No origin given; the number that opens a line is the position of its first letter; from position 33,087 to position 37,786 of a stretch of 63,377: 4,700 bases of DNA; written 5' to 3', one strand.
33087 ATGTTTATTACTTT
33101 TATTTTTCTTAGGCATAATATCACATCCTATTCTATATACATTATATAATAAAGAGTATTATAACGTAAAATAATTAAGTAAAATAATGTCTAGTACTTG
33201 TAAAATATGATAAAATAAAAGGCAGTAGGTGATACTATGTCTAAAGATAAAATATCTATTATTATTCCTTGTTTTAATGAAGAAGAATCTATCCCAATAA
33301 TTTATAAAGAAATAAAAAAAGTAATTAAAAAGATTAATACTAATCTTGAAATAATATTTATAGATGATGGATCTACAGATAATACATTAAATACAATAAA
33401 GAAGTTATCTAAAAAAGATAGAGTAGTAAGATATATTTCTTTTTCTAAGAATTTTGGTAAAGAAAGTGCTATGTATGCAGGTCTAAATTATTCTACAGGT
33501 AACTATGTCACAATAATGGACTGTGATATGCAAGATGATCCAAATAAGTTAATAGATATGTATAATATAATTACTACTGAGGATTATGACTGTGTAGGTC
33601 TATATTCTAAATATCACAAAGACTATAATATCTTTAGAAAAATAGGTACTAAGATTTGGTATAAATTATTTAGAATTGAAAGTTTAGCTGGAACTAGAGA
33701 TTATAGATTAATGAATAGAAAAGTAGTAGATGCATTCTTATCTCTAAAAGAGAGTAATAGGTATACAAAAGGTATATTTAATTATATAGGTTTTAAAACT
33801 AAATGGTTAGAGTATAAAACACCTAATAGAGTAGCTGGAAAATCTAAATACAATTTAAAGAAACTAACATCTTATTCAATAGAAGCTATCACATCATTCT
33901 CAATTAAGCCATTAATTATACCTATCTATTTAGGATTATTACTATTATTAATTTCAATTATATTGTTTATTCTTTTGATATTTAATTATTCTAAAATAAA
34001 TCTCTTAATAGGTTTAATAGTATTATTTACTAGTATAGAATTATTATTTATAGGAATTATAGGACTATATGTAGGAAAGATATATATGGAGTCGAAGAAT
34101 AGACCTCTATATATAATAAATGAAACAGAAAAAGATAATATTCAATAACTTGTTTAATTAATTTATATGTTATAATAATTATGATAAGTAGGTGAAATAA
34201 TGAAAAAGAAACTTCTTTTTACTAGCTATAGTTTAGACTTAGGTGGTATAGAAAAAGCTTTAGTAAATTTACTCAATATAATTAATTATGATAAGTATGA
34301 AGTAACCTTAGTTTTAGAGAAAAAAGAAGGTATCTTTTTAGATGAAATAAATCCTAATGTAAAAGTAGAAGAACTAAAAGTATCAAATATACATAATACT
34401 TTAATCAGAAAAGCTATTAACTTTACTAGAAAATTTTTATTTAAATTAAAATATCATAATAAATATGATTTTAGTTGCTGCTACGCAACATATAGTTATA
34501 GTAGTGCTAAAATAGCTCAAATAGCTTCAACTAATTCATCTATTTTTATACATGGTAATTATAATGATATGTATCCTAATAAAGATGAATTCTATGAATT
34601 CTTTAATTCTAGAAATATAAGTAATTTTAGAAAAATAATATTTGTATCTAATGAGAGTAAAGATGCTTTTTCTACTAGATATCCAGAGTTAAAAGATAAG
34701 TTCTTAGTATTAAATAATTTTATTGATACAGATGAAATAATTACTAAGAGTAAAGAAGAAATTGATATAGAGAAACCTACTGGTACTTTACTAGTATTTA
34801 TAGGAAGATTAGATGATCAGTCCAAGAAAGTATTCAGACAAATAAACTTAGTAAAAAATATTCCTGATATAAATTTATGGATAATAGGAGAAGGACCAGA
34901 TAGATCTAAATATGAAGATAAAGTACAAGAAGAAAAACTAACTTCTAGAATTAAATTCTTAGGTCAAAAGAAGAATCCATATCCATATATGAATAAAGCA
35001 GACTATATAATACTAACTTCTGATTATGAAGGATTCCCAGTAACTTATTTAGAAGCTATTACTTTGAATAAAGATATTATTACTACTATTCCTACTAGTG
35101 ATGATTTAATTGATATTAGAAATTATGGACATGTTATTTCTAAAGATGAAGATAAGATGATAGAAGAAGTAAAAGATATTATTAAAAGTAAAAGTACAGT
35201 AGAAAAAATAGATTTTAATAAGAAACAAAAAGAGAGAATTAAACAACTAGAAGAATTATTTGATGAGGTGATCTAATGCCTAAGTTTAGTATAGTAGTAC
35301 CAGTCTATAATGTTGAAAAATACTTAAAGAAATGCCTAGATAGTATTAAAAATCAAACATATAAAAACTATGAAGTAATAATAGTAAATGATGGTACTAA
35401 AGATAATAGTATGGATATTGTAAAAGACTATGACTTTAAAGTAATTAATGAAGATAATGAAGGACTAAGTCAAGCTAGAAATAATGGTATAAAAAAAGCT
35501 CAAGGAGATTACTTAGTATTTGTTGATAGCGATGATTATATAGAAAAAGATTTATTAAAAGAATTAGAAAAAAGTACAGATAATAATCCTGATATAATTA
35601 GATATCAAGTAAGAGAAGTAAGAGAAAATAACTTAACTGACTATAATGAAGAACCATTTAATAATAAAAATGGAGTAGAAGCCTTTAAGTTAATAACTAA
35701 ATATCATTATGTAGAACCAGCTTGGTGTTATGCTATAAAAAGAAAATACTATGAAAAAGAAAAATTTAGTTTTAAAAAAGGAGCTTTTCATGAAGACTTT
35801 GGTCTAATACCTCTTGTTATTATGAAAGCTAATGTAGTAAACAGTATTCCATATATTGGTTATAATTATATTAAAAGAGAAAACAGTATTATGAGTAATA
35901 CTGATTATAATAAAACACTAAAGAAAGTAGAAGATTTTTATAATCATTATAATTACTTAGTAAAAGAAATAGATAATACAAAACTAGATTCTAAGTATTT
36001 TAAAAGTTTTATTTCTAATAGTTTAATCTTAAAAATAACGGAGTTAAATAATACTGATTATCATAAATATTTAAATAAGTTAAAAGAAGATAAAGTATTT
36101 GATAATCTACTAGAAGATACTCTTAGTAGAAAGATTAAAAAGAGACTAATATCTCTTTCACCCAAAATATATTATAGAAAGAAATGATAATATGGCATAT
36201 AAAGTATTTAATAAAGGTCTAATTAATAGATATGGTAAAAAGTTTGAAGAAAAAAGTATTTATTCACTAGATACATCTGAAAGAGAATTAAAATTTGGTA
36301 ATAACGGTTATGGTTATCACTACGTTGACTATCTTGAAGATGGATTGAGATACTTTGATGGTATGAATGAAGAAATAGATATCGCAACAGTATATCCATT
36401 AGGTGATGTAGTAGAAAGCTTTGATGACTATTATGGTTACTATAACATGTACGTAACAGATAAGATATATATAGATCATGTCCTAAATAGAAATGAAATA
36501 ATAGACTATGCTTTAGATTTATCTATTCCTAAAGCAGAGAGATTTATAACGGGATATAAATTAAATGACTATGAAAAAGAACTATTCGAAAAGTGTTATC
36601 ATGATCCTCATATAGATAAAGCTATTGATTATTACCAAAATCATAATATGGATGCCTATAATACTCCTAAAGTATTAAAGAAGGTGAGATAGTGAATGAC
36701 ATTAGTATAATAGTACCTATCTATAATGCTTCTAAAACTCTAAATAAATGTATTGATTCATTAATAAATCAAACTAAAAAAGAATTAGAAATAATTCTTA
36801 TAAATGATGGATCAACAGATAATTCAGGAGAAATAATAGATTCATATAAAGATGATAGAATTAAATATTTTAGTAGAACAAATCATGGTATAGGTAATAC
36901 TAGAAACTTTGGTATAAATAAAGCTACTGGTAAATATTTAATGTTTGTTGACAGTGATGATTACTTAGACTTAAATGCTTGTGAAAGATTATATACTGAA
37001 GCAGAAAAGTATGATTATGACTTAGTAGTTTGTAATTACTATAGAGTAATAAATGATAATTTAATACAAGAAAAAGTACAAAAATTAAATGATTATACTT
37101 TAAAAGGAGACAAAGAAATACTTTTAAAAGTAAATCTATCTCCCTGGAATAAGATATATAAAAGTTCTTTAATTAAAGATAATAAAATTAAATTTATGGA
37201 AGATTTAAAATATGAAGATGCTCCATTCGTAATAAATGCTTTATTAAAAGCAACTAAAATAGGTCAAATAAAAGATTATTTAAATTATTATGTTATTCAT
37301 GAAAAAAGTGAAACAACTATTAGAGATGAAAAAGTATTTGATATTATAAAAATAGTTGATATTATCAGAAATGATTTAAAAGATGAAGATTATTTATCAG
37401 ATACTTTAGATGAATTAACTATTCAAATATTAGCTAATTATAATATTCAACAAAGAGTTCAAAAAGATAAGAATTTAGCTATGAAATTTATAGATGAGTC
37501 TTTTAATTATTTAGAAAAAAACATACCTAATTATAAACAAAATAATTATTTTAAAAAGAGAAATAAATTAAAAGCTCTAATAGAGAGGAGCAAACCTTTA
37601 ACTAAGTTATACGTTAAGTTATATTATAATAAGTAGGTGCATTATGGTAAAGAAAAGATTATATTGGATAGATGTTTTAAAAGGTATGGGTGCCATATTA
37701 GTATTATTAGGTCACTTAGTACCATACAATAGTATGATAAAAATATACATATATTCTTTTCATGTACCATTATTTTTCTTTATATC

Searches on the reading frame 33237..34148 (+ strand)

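Call 29: search_protein_families(library=pfam, proteins=[window:33237-34148:+], max_evalue=0.00001)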
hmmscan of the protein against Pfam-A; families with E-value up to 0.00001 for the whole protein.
window:33237-34148:+ (303 aa): 3 families
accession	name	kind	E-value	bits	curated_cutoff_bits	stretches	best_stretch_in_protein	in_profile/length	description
PF00535.33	Glycos_transf_2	-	5.5e-31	108.2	23.3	1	7-137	1-130/168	Glycosyl transferase family 2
PF10111.15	Glyco_tranf_2_2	-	4.8e-10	39.8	27.3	1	7-115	1-109/276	Glycosyltransferase like family 2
PF13641.12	Glyco_tranf_2_3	-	1.5e-07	32.2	27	1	6-129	3-128/230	Glycosyltransferase like family 2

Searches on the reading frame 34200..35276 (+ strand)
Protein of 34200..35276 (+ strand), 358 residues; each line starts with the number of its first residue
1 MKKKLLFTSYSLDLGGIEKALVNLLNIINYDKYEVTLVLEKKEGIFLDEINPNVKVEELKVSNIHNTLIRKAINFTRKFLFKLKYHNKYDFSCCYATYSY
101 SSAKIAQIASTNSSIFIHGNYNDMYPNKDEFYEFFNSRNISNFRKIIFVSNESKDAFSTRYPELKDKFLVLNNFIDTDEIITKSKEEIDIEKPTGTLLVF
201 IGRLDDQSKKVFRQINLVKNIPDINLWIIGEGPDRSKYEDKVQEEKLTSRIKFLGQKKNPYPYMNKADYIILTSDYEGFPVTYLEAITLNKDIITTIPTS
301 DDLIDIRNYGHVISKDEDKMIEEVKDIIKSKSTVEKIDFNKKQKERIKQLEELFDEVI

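Call 29: search_protein_families(library=pfam, proteins=[window:34200-35276:+], max_evalue=0.00001)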
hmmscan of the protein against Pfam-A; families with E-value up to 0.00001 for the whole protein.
window:34200-35276:+ (358 aa): 3 families
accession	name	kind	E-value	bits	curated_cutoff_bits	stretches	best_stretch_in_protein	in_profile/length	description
PF00534.26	Glycos_transf_1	-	6.1e-18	65.4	26.4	1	192-342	12-170/172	Glycosyl transferases group 1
PF13692.12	Glyco_trans_1_4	-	1.1e-16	61.9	27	1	197-329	3-141/142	Glycosyl transferases group 1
PF13439.12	Glyco_transf_4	-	6.6e-06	26.7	28.5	0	15-179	2-170/170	Glycosyltransferase Family 4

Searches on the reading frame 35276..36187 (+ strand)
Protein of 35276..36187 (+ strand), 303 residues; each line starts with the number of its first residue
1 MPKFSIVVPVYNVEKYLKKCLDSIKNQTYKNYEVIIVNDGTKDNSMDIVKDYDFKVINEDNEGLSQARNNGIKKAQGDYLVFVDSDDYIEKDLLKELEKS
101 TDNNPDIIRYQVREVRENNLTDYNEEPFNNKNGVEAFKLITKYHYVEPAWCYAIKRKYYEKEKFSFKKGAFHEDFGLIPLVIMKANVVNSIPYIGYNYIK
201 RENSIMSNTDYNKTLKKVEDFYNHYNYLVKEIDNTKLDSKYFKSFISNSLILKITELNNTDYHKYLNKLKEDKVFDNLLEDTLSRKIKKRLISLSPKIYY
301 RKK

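Call 29: search_protein_families(library=pfam, proteins=[window:35276-36187:+], max_evalue=0.00001)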
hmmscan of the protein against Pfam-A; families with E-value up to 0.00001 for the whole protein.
window:35276-36187:+ (303 aa): 3 families
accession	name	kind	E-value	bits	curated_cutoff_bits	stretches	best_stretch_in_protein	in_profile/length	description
PF00535.33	Glycos_transf_2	-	1e-36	126.9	23.3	1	5-160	1-165/168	Glycosyl transferase family 2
PF10111.15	Glyco_tranf_2_2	-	1.3e-11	44.9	27.3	1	5-99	1-104/276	Glycosyltransferase like family 2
PF13641.12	Glyco_tranf_2_3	-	5.7e-11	43.3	27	1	2-101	1-111/230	Glycosyltransferase like family 2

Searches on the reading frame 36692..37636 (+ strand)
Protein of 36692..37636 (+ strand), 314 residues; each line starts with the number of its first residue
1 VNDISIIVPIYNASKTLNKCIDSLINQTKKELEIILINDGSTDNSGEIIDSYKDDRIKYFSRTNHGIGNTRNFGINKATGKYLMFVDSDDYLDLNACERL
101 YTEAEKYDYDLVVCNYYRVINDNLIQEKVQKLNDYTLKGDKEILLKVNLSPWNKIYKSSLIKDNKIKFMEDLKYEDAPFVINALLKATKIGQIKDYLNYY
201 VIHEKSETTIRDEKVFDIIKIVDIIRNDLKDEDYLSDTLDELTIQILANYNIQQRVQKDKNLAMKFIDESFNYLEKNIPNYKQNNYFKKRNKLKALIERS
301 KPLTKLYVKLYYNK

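Call 29: search_protein_families(library=pfam, proteins=[window:36692-37636:+], max_evalue=0.00001)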
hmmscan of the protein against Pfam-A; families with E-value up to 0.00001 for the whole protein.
window:36692-37636:+ (314 aa): 2 families
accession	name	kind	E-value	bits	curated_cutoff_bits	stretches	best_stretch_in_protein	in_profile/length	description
PF00535.33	Glycos_transf_2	-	3.3e-39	135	23.3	1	5-145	1-148/168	Glycosyl transferase family 2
PF10111.15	Glyco_tranf_2_2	-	1.7e-12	47.9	27.3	1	5-135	1-137/276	Glycosyltransferase like family 2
